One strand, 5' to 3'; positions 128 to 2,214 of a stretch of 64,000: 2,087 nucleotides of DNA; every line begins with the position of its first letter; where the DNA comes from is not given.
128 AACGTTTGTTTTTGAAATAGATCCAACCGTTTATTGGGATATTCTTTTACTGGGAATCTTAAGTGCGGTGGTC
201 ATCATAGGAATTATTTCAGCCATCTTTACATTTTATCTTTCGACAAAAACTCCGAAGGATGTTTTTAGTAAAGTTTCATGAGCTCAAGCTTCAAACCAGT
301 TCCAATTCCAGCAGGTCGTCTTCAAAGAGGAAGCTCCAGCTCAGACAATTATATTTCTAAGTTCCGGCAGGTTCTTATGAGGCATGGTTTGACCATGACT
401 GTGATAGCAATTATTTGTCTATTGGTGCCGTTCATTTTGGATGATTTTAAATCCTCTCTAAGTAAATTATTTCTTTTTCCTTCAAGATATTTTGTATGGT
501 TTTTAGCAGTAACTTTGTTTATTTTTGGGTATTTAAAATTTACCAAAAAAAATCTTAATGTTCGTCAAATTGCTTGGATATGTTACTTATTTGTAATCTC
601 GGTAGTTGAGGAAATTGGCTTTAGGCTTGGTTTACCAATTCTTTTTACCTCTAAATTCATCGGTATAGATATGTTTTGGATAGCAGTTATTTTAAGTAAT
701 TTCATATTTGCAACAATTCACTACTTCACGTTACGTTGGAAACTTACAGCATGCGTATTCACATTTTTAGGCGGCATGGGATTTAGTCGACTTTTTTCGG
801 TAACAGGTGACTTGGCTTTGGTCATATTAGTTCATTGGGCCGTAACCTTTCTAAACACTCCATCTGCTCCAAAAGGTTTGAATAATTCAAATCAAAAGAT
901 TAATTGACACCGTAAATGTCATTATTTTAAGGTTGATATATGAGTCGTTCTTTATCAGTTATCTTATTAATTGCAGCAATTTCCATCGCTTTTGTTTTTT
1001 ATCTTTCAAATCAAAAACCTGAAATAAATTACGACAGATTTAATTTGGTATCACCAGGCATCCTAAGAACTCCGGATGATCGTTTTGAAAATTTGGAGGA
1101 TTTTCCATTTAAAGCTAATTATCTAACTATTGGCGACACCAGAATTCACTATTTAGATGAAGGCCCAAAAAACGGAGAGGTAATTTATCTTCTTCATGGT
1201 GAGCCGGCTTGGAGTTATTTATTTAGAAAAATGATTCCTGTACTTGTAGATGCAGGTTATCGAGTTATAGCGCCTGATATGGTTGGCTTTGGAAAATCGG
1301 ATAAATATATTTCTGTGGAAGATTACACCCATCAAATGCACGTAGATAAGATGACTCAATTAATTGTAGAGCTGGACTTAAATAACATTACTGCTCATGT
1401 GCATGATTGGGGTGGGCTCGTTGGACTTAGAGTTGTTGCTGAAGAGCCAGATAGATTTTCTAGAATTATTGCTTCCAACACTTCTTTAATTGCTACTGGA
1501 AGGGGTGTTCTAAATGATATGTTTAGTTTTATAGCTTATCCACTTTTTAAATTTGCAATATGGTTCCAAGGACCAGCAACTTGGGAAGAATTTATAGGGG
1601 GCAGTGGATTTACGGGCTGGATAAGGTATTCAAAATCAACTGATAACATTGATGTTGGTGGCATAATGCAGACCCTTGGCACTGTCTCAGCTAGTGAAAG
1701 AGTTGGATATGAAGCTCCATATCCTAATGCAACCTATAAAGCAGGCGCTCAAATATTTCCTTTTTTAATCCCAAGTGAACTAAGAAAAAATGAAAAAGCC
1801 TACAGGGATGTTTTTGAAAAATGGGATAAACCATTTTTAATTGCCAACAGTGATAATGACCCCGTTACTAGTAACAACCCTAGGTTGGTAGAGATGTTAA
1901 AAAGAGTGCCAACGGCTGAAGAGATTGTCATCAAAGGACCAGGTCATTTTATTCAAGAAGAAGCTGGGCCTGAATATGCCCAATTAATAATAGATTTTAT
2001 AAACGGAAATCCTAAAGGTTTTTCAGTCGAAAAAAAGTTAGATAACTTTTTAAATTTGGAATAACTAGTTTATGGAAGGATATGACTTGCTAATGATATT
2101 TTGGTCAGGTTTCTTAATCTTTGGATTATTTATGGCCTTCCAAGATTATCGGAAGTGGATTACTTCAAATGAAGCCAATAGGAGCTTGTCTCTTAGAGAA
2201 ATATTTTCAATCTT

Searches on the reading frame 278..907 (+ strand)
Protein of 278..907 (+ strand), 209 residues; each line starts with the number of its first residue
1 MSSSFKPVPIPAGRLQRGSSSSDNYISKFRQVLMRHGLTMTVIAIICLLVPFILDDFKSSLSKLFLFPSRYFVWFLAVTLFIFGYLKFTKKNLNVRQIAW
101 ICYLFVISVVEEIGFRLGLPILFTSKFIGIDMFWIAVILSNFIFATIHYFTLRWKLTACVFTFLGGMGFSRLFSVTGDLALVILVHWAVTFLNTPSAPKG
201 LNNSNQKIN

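Call 29: search_protein_families(library=pfam, proteins=[window:278-907:+])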
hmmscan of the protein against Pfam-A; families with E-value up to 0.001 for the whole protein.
window:278-907:+ (209 aa): 1 family
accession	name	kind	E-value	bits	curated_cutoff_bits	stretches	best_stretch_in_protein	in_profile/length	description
PF02517.21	Rce1-like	-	7e-10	39.5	22.4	1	98-191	6-92/93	Type II CAAX prenyl endopeptidase Rce1-like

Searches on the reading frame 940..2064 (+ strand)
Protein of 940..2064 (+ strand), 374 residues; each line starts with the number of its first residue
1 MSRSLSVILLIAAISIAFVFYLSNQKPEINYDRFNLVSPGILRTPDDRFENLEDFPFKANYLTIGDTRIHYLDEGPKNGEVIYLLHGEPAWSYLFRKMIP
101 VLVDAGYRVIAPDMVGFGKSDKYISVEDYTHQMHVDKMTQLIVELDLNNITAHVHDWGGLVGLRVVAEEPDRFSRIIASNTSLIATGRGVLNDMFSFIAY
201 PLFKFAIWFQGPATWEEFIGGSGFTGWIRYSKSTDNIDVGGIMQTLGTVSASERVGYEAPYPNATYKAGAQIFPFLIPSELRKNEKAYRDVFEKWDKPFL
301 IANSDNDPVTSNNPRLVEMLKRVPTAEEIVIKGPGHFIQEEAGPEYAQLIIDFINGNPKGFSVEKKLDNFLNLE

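Call 29: search_protein_families(library=pfam, proteins=[window:940-2064:+])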
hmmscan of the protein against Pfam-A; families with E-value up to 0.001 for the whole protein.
window:940-2064:+ (374 aa): 3 families
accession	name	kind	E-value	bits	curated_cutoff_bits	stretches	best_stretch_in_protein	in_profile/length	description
PF00561.26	Abhydrolase_1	-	2.9e-26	93.1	25.8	1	81-186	2-112/245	alpha/beta hydrolase fold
PF12697.13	Abhydrolase_6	-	3.4e-12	47.9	26.3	1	83-348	2-216/217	Alpha/beta hydrolase family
PF12146.15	Hydrolase_4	-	1.4e-09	38.1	27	1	80-183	5-111/239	Serine aminopeptidase, S33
